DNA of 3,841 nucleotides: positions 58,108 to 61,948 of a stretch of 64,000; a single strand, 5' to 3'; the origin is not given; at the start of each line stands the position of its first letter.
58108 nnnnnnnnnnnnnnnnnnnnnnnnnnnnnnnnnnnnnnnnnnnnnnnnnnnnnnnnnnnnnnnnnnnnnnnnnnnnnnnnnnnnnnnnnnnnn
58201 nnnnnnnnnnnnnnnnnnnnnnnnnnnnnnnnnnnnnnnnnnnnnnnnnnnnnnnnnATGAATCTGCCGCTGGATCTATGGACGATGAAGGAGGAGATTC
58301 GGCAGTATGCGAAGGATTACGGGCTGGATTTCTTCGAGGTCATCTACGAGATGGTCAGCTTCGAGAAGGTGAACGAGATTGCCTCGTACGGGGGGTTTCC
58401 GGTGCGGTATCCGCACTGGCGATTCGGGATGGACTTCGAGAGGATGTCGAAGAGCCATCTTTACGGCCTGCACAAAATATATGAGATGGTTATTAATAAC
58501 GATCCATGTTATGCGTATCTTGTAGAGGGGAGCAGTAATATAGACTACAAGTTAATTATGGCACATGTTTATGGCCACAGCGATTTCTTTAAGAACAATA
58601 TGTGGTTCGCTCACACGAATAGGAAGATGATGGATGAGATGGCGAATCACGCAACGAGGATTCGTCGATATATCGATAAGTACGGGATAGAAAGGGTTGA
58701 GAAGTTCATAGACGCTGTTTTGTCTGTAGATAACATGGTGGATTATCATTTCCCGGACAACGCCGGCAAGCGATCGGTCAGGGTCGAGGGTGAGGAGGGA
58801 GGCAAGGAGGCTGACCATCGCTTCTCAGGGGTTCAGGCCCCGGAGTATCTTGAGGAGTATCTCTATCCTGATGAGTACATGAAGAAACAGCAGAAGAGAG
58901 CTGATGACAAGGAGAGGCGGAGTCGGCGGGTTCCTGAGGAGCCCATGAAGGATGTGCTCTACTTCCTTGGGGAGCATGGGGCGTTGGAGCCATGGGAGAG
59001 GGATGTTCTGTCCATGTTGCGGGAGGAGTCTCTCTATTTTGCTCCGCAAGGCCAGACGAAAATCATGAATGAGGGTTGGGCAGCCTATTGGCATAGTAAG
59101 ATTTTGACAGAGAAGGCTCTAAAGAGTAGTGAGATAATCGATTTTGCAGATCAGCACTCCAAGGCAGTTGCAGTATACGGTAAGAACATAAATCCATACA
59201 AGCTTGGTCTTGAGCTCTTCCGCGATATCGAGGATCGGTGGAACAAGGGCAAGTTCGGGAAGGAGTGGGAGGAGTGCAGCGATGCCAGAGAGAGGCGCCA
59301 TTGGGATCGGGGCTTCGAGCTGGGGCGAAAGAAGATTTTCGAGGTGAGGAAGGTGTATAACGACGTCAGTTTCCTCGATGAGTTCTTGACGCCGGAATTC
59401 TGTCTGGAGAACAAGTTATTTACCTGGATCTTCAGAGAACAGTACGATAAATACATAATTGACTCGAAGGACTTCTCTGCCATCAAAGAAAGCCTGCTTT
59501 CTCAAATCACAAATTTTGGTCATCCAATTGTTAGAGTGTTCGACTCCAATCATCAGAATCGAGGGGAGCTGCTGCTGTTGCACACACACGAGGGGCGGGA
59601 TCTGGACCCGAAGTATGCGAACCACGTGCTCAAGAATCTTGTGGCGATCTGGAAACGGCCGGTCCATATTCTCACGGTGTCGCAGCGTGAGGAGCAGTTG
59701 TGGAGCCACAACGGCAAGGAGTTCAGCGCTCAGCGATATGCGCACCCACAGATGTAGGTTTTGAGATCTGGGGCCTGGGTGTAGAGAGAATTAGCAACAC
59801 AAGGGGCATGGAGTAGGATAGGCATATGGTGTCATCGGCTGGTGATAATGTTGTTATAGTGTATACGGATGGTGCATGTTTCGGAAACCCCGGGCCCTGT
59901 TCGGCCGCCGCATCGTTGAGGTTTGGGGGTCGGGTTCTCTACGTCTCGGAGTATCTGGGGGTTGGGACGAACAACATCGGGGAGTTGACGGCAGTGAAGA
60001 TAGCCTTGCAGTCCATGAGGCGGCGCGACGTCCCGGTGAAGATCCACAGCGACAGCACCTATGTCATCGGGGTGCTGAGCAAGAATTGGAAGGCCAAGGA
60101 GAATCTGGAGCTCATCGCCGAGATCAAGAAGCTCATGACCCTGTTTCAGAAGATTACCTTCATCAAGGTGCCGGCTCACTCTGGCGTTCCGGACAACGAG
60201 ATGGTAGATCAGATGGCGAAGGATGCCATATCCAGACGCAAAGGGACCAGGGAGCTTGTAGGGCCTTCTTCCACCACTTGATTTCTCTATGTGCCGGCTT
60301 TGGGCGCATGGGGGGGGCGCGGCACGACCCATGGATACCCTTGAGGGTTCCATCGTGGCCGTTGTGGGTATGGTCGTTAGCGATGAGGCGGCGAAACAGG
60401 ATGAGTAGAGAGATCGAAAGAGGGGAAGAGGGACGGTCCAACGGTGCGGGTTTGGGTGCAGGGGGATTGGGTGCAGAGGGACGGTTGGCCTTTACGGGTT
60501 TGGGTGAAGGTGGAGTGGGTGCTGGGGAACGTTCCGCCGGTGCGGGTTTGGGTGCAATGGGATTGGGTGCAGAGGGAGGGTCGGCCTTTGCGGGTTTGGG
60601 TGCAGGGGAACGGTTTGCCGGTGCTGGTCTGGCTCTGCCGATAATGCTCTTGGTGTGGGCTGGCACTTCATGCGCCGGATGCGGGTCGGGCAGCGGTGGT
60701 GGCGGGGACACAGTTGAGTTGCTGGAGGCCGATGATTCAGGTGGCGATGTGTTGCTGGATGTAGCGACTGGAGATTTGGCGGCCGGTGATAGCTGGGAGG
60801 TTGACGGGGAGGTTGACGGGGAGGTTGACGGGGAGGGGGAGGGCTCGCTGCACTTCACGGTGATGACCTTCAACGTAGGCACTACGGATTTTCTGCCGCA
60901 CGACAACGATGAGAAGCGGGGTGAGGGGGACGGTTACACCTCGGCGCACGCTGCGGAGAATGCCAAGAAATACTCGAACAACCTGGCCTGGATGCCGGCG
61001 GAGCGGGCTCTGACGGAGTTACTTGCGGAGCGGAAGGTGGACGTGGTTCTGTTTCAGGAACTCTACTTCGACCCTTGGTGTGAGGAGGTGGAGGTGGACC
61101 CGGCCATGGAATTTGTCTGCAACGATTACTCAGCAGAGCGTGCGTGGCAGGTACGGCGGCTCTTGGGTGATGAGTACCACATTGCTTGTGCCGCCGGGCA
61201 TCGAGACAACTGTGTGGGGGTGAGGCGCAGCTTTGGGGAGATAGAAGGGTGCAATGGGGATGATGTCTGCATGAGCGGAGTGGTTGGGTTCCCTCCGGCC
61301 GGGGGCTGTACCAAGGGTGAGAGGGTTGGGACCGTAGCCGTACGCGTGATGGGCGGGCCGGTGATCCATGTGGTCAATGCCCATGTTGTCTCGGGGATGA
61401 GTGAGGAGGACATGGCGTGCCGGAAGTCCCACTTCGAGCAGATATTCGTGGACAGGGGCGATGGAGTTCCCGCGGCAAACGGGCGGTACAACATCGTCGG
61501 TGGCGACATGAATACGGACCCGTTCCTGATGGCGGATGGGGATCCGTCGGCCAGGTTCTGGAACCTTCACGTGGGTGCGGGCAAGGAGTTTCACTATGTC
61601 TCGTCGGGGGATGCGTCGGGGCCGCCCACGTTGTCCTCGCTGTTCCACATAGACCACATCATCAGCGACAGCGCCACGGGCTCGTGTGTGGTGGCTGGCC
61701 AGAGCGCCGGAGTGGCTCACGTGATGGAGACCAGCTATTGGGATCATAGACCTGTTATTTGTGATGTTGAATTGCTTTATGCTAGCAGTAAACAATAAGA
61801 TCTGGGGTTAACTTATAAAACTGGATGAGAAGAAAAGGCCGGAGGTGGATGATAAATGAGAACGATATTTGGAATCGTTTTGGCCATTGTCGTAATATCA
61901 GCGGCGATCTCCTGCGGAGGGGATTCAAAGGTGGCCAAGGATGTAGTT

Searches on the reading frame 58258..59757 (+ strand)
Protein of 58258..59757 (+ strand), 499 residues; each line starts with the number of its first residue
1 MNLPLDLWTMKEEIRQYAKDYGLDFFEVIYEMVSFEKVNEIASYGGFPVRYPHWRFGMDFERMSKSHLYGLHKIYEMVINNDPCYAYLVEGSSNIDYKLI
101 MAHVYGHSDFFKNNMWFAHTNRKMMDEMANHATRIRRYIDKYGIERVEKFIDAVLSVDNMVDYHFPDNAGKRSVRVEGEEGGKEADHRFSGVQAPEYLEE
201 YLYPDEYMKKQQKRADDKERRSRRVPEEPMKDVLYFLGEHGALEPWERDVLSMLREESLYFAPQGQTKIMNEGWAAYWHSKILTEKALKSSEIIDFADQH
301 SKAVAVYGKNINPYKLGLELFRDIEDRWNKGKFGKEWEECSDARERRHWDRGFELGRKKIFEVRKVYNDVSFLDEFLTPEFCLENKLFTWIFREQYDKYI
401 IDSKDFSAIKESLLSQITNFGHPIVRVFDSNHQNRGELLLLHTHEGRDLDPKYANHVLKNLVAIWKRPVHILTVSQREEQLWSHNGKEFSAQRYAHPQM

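Call 36: search_protein_families(library=pfam, proteins=[window:58258-59757:+], max_evalue=0.0001)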
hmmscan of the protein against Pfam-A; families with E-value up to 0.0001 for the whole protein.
window:58258-59757:+ (499 aa): 2 families
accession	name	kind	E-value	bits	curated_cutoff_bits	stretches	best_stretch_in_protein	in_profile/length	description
PF04293.20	SpoVR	-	5.4e-134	447.4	27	1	7-421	7-406/407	SpoVR like protein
PF24755.2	SpoVR_C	-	5.9e-08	33.1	27.6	1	423-475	1-54/55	SpoVR-like C-terminal domain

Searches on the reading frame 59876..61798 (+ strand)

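Call 66: search_protein_families(library=pfam, proteins=[window:59876-61798:+], max_evalue=0.01)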
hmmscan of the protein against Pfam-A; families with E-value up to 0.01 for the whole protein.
window:59876-61798:+ (640 aa): 1 family
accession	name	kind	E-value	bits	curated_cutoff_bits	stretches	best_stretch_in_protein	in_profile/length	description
PF03372.29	Exo_endo_phos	-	0.00032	21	24.5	1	331-601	2-206/225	Endonuclease/Exonuclease/phosphatase family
